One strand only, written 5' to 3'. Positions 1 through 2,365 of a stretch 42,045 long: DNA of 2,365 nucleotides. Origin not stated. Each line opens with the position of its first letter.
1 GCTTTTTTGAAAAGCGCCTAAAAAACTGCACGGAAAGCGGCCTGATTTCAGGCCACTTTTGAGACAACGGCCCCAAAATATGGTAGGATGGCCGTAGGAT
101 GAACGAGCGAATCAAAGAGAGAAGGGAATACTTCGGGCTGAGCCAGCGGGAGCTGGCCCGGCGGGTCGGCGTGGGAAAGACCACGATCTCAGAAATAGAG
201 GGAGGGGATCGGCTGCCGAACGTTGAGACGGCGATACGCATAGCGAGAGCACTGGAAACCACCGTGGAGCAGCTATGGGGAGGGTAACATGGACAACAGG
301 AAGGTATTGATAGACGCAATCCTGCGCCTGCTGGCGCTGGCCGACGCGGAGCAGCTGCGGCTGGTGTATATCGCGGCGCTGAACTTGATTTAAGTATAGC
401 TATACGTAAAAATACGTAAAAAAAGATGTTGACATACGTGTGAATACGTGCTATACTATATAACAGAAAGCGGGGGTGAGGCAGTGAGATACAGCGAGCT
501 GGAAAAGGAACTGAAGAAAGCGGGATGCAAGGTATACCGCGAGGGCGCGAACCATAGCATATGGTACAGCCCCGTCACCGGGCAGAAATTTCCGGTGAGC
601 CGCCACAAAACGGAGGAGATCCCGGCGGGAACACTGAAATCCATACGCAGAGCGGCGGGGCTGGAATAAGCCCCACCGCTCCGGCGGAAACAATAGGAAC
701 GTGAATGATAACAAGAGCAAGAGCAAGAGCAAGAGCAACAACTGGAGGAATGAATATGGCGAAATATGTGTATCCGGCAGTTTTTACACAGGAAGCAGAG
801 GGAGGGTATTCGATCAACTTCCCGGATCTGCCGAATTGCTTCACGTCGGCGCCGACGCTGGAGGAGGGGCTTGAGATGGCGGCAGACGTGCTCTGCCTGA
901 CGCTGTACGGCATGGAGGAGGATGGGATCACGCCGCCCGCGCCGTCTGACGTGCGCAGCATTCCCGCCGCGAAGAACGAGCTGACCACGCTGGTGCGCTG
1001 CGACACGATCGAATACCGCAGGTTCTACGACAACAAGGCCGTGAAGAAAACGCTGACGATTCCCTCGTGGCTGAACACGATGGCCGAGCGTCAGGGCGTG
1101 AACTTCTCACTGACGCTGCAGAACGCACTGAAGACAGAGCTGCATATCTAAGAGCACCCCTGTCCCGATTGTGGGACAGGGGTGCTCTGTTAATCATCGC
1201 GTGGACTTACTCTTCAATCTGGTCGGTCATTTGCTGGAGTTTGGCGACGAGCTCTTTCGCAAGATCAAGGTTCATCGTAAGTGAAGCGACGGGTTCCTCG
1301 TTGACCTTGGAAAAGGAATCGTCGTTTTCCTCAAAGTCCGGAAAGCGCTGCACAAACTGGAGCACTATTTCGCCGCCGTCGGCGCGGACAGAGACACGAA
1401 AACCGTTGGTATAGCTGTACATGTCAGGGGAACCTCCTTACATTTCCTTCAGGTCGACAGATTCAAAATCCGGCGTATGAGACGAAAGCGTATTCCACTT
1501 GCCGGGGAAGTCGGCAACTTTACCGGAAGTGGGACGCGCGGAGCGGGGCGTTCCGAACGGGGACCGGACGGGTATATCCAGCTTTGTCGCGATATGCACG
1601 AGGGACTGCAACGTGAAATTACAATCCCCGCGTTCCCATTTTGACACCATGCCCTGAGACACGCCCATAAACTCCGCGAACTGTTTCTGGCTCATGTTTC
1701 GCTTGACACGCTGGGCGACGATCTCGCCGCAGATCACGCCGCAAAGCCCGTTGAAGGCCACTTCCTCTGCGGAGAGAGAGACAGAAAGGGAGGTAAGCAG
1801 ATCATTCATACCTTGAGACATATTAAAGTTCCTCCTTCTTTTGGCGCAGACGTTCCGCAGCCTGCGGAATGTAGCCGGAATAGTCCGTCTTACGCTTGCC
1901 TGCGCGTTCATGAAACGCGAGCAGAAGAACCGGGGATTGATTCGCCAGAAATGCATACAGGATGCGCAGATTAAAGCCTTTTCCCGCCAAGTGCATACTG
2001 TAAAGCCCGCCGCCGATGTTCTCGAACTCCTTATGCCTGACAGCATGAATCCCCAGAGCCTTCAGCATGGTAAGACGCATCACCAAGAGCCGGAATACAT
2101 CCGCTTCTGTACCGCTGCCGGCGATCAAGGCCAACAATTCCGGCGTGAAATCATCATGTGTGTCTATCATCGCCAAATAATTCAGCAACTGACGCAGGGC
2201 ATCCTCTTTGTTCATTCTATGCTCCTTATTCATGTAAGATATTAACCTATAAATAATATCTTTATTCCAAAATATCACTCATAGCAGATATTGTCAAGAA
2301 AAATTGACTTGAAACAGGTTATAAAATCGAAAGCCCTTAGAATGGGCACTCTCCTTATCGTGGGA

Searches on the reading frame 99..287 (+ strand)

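Call 13: search_protein_families(library=pfam, max_evalue=0.1, proteins=[window:99-287:+])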
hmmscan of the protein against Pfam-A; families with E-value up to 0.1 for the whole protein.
window:99-287:+ (62 aa): 19 families
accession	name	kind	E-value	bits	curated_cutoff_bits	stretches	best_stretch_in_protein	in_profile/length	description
PF01381.28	HTH_3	-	4.6e-16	59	23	1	5-58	1-54/55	Helix-turn-helix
PF13560.12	HTH_31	-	2.5e-13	50.6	27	1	4-58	5-60/64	Helix-turn-helix domain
PF12844.13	HTH_19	-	8.8e-12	45.2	30.2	1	2-53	1-52/64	Helix-turn-helix domain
PF07022.19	Phage_CI_repr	-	1.8e-06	28.6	22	1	12-62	10-60/65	Bacteriophage CI repressor helix-turn-helix domain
PF13443.12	HTH_26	-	2.4e-05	24.9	22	1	13-59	10-57/63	Cro/C1-type HTH DNA-binding domain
PF13413.12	HTH_25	-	0.00078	19.7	24.6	1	5-39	2-38/62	Helix-turn-helix domain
PF04218.19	CENP-B_N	-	0.0059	16.7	21.2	1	14-33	23-42/53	CENP-B N-terminal DNA-binding domain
PF20432.4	Xre-like-HTH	-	0.0066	17.2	25.8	1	10-40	20-51/63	Antitoxin Xre-like helix-turn-helix domain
PF13412.12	HTH_24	-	0.0076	16.2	21.9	1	13-31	17-35/48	Winged helix-turn-helix DNA-binding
PF13936.12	HTH_38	-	0.0086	16.2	27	1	4-31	12-38/44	Helix-turn-helix domain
PF17762.8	HTH_ParB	-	0.019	15.6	22.6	1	5-32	12-39/102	ParB HTH domain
PF15731.11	MqsA_antitoxin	-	0.026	15.1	30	1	3-52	72-120/131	Antitoxin component of bacterial toxin-antitoxin system, MqsA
PF08281.18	Sigma70_r4_2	-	0.029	14.5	25.7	0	9-30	22-43/54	Sigma-70, region 4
PF13744.12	HTH_37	-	0.054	13.7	27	1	4-36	22-54/80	Helix-turn-helix domain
PF12568.14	PanZ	-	0.066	13.1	22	1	13-43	66-94/128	Acetyltransferase (GNAT) domain, PanZ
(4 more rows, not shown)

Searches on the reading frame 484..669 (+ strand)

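Call 13: search_protein_families(library=pfam, max_evalue=0.1, proteins=[window:484-669:+])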
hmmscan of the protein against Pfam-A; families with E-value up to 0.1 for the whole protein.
window:484-669:+ (61 aa): 2 families
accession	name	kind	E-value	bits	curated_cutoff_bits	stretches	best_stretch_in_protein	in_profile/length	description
PF07927.17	HicA_toxin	-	4.5e-14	52.7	27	1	4-60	2-58/58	HicA toxin of bacterial toxin-antitoxin,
PF00122.25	E1-E2_ATPase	-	0.084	12.8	28.1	1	15-51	41-75/181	E1-E2 ATPase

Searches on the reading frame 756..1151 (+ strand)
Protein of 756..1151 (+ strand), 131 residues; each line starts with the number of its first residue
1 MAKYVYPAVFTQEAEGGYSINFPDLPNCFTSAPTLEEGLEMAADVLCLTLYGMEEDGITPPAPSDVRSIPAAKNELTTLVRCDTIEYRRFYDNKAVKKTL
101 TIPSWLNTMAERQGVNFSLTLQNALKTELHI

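Call 13: search_protein_families(library=pfam, max_evalue=0.1, proteins=[window:756-1151:+])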
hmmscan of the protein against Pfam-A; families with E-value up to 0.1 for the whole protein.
window:756-1151:+ (131 aa): 1 family
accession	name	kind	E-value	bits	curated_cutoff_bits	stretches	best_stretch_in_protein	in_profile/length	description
PF15919.11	HicB_lk_antitox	-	1e-10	42.2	27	1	6-105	1-99/123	HicB_like antitoxin of bacterial toxin-antitoxin system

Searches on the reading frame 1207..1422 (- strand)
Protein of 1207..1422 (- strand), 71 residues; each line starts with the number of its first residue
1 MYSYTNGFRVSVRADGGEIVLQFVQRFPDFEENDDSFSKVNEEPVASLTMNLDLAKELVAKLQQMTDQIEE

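Call 13: search_protein_families(library=pfam, max_evalue=0.1, proteins=[window:1207-1422:-])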
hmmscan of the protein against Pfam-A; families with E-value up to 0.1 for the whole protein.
window:1207-1422:- (71 aa): 2 families
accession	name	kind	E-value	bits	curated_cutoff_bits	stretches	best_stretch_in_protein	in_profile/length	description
PF07237.17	DUF1428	-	0.096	13.4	27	0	5-47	50-92/102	Protein of unknown function (DUF1428)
PF13991.11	BssS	-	0.098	13.2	27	0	46-71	38-63/72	BssS protein family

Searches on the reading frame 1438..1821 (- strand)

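Call 13: search_protein_families(library=pfam, max_evalue=0.1, proteins=[window:1438-1821:-])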
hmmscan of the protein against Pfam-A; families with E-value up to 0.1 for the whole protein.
window:1438-1821:- (127 aa): 10 families
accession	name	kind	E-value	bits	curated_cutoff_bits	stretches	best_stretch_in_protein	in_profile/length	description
PF01381.28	HTH_3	-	1.3e-10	41.5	23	1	36-85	3-52/55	Helix-turn-helix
PF13560.12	HTH_31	-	0.00072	20.3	27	1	38-75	10-48/64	Helix-turn-helix domain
PF13518.12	HTH_28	-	0.00074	20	25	1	35-64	5-34/52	Helix-turn-helix domain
PF22495.2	HTH_92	-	0.0019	17.9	27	1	36-66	2-32/45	RsaL-like HTH domain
PF13443.12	HTH_26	-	0.0033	18.1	22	1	40-83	8-52/63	Cro/C1-type HTH DNA-binding domain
PF04545.22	Sigma70_r4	-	0.0033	17.3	24.1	1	33-63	11-41/50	Sigma-70, region 4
PF13744.12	HTH_37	-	0.0074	16.5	27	1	34-84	23-74/80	Helix-turn-helix domain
PF01047.28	MarR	-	0.054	13.8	24.6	0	41-62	16-37/59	MarR family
PF12844.13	HTH_19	-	0.071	13.5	30.2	0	38-84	8-54/64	Helix-turn-helix domain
PF15943.11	YdaS_toxin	-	0.08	13.2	30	0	44-68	10-34/65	Bacterial toxin YdaS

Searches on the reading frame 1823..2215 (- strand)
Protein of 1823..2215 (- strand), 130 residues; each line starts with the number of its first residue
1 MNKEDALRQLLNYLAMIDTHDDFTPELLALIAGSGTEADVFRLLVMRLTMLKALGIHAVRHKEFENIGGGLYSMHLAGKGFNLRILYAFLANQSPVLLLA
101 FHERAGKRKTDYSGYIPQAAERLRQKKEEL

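Call 13: search_protein_families(library=pfam, max_evalue=0.1, proteins=[window:1823-2215:-])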
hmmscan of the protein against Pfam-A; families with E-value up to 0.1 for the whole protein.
window:1823-2215:- (130 aa): 1 family
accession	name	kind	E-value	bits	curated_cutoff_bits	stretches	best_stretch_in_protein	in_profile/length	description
PF05973.20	Gp49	-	0.00059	20.3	23.9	1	40-104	10-73/90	Phage derived protein Gp49-like (DUF891)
